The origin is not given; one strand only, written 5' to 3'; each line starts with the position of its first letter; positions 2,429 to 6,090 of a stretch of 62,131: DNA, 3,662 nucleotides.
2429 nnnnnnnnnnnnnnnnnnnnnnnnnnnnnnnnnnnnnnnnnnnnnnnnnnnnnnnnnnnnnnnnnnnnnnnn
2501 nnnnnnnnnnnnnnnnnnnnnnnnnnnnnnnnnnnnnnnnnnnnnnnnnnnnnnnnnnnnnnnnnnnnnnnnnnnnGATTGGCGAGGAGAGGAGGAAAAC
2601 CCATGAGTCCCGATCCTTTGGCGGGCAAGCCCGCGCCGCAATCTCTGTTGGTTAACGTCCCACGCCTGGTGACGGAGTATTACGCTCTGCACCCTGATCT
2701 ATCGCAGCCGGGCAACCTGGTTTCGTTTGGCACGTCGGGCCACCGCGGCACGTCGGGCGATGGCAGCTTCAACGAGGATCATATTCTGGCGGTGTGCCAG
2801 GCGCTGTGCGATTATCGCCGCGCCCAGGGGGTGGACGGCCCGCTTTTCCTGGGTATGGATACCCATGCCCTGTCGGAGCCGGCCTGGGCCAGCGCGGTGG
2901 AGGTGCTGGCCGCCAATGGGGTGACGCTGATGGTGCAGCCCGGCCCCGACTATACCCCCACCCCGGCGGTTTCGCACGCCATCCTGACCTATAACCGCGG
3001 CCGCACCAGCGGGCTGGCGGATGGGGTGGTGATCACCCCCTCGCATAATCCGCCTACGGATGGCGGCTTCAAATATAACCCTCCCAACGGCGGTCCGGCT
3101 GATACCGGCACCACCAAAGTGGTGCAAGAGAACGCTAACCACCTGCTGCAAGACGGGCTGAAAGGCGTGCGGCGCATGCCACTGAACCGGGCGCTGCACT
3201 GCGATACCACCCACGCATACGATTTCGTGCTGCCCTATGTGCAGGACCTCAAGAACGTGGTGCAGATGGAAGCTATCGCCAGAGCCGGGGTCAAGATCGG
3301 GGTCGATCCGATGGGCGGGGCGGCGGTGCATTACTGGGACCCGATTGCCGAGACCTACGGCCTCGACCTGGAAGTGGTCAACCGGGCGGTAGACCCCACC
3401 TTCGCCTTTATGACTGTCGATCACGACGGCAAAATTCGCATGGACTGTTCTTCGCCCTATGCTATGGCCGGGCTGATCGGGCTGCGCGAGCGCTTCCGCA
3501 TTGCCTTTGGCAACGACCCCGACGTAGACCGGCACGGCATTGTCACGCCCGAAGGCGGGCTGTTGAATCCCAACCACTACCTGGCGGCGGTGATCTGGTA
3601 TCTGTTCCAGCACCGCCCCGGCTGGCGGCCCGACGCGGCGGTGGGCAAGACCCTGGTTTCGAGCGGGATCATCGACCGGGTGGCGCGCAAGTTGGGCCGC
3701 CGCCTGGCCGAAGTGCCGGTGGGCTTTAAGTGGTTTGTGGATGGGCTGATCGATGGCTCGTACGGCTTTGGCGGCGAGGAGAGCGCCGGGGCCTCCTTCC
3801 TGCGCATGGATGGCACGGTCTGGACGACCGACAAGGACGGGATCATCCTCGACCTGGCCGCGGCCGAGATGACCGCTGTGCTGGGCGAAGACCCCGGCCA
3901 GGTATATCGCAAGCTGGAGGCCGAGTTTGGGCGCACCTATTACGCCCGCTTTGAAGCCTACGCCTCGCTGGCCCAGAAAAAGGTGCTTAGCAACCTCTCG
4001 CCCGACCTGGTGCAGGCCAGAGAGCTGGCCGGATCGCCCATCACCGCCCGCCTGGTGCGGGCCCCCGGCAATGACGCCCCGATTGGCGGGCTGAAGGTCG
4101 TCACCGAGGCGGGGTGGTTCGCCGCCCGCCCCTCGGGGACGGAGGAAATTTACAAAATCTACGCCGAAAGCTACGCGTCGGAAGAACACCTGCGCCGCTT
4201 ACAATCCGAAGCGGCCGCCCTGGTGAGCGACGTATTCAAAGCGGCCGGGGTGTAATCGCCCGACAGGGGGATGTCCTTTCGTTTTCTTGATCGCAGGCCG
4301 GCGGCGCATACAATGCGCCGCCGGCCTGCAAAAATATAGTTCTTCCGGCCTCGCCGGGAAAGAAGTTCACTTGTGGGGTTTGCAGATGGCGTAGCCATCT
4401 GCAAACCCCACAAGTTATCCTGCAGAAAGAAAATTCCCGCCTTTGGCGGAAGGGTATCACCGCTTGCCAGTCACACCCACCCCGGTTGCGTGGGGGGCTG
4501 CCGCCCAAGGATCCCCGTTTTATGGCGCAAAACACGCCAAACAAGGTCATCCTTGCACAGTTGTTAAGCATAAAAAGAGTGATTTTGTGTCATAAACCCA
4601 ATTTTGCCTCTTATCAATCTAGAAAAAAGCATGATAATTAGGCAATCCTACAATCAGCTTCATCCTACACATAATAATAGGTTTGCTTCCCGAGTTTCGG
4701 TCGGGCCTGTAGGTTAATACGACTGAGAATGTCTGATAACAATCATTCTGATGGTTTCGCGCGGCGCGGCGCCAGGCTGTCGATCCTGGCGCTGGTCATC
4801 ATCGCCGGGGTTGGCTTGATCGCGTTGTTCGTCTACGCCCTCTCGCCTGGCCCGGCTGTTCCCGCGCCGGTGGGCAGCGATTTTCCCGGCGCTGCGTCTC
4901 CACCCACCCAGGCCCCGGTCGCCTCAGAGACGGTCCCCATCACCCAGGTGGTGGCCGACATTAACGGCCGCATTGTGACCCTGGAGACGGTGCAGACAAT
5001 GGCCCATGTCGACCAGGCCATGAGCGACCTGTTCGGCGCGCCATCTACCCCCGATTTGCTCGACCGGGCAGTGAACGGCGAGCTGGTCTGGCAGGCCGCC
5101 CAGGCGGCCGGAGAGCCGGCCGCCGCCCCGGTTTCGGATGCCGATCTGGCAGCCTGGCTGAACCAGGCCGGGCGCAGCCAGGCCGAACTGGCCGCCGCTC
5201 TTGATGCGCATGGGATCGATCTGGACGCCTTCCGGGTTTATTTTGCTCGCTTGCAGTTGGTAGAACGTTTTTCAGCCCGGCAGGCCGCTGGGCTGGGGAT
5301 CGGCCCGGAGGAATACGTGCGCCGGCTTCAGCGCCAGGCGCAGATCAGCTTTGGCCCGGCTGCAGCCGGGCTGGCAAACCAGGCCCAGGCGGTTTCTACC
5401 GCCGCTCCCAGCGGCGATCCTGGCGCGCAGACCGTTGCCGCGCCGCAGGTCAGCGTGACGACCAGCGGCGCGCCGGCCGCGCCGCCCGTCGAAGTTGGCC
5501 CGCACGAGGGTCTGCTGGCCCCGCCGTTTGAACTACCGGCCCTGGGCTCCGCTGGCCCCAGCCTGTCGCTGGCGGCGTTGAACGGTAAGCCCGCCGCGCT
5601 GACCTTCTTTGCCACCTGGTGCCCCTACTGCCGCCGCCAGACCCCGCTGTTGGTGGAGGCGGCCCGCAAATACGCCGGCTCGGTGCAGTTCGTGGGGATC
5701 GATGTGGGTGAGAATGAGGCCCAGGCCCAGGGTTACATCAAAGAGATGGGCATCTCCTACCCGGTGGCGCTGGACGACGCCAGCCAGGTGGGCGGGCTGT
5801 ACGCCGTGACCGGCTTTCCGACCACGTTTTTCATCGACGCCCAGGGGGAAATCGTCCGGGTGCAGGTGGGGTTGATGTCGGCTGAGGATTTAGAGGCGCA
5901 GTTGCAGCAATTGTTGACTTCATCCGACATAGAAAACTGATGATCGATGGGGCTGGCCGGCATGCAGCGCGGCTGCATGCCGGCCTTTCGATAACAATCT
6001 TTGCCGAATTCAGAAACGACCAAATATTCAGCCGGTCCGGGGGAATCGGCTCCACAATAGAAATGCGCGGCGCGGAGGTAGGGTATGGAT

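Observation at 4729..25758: Candidate undescribed surface-protein display system: foldase/oxidase, giant DUF11 adhesin, PorU-like C25 peptidase and stalk protein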

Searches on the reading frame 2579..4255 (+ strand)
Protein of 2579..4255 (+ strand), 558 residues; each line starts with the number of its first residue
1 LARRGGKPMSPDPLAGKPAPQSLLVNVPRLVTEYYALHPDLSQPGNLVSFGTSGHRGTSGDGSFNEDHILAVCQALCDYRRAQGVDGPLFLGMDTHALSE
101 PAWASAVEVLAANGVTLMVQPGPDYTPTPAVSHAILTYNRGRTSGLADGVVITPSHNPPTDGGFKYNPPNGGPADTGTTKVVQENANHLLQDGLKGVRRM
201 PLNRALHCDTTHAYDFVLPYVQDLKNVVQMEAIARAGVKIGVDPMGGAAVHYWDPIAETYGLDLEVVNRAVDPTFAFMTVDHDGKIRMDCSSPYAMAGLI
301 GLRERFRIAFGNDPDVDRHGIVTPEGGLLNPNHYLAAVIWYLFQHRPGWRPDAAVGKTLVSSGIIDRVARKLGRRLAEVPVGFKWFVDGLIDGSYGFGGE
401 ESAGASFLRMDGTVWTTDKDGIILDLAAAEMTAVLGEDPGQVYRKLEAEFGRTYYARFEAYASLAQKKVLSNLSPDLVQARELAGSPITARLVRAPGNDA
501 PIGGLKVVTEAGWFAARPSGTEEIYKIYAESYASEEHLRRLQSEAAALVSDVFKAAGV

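Call 89: search_protein_families(library=pfam, proteins=[window:2579-4255:+], max_evalue=0.00001)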
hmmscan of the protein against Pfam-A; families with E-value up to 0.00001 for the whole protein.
window:2579-4255:+ (558 aa): 4 families
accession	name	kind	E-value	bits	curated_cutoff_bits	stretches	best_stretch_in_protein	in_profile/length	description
PF02878.22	PGM_PMM_I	-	2.8e-31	108.5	22.5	1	49-187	3-132/138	Phosphoglucomutase/phosphomannomutase, alpha/beta/alpha domain I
PF02880.22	PGM_PMM_III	-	1.9e-25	89.6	20.7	1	330-446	1-111/115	Phosphoglucomutase/phosphomannomutase, alpha/beta/alpha domain III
PF02879.22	PGM_PMM_II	-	1.2e-14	55.1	29.3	1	219-326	2-103/103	Phosphoglucomutase/phosphomannomutase, alpha/beta/alpha domain II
PF00408.26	PGM_PMM_IV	-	1.2e-07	32.1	23.1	1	499-547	20-67/68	Phosphoglucomutase/phosphomannomutase, C-terminal domain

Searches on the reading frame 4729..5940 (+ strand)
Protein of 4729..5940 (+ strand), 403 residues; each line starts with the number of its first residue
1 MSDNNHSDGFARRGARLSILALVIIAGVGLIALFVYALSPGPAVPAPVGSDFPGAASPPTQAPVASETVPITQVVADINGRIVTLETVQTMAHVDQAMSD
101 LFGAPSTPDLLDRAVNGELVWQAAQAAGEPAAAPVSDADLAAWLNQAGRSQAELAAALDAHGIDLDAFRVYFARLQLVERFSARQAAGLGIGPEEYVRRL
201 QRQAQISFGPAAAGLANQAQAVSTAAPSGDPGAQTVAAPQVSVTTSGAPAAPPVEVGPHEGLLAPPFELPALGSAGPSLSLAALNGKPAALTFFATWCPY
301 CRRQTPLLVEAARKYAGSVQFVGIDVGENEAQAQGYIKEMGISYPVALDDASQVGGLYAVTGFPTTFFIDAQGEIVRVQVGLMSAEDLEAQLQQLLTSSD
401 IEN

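Call 11: search_protein_families(library=pfam, proteins=[window:4729-5940:+], max_evalue=0.01)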
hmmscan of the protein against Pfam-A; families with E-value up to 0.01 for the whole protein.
window:4729-5940:+ (403 aa): 7 families
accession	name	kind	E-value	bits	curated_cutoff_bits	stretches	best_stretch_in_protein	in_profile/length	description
PF08534.16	Redoxin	-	3.1e-18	66.4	26.6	1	263-391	5-147/148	Redoxin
PF00578.27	AhpC-TSA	-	6e-18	65.4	26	1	264-376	5-122/124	AhpC/TSA family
PF13098.12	Thioredoxin_2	-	5.5e-12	46.4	27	1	282-392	1-104/104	Thioredoxin-like domain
PF13905.12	Thioredoxin_8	-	8.4e-12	45.7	27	1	286-375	1-94/94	Thioredoxin-like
PF00085.26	Thioredoxin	-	2.6e-11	43.9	23.5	1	287-335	19-67/103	Thioredoxin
PF13728.12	TraF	-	4.1e-06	27.2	23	1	281-391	124-222/224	F plasmid transfer operon protein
PF06110.17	TXD17-like_Trx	-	0.0004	20.5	23.1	1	296-330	36-70/119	Thioredoxin domain-containing protein 17-like, thioredoxin domain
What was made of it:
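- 4729..5940 (+): Membrane-anchored TlpA/ResA-like thioredoxin protein (WCPYC). It is a neighbour, not a conserved part of the module. Pfam Redoxin and AhpC-TSA on aa 263-391 (call 11).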

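Call 12: search_protein_families(library=ncbifam, proteins=[window:4729-5940:+], max_evalue=0.01)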
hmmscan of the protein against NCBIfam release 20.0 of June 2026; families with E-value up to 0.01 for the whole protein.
window:4729-5940:+ (403 aa): 18 families
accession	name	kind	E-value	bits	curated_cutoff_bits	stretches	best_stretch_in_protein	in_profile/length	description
NF002854.0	PRK03147.1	subfamily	4.9e-24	85.2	170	1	263-395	41-172/176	thiol-disulfide oxidoreductase ResA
TIGR00385.1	dsbE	subfamily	9.5e-18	64.4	123.15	1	283-393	60-168/173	DsbE family thiol:disulfide interchange protein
NF041202.1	StoA_CxxC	exception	1.8e-16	60.5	210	1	285-389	51-158/163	endospore biogenesis thiol-disulfide oxidoreductase StoA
NF011941.0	PRK15412.1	equivalog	1.2e-13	51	359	1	265-395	46-175/185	thiol:disulfide interchange protein DsbE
TIGR01068.1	thioredoxin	equivalog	4.5e-12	46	96.8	1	287-336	15-64/101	thioredoxin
NF041054.1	WAxxUGC_long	equivalog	5.8e-10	39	300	1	263-379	83-198/354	ResA-like WAxxUGC motif-containing protein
NF047696.1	ThlDiSintTplARhiz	equivalog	3.6e-08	33.4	230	1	272-375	83-193/219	thiol:disulfide interchange protein TlpA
TIGR01126.1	pdi_dom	equivalog_domain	2.3e-05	24.6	107.2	1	287-336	15-67/105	protein disulfide-isomerase domain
TIGR02661.1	MauD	equivalog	3.1e-05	23.5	188.6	1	254-389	42-172/189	methylamine dehydrogenase accessory protein MauD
TIGR02740.1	TraF-like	hypoth_equivalog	3.7e-05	23.1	232.25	1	282-392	165-265/276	TraF-like protein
NF008229.0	PRK10996.1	equivalog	6.1e-05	22.8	125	1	285-331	51-97/141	thioredoxin TrxC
NF006898.0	PRK09381.1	equivalog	6.7e-05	23.2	138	0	291-336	26-71/109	thioredoxin TrxA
TIGR01130.1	ER_PDI_fam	subfamily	0.00031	20.4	344.25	1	287-332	364-411/476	protein disulfide-isomerase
TIGR02738.1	TrbB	equivalog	0.00058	19.6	132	1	292-396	56-153/153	type-F conjugative transfer system pilin assembly thiol-disulfide isomerase TrbB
NF010625.0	PRK14018.1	equivalog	0.0017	17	522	1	286-391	56-168/521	bifunctional peptide-methionine (S)-S-oxide reductase MsrA/peptide-methionine (R)-S-oxide reductase MsrB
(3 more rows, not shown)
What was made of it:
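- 4729..5940 (+): NCBIfam ResA scores 85 bits, below its cutoff of 170 (call 12).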

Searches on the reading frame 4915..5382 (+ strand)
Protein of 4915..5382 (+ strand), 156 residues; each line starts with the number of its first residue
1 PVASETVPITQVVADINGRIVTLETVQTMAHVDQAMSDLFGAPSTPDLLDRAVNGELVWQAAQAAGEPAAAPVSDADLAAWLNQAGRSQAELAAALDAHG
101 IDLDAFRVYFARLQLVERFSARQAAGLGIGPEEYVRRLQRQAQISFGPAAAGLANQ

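Call 56: search_protein_families(library=pfam, proteins=[window:4915-5382:+], max_evalue=10)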
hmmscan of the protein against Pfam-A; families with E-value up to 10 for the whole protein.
seq(156 aa): 4 families
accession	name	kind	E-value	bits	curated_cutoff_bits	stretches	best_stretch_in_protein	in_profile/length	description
PF13338.12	AbiEi_4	-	0.059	13.9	25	1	119-141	14-35/49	Transcriptional regulator, AbiEi antitoxin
PF01381.28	HTH_3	-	0.12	12.9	23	1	78-96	1-19/55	Helix-turn-helix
PF12244.13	DUF3606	-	0.15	12.3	24.3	1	76-109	19-52/54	Protein of unknown function (DUF3606)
PF21826.1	DUF6887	-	0.16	12.7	24.2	1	88-114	8-34/62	Family of unknown function (DUF6887)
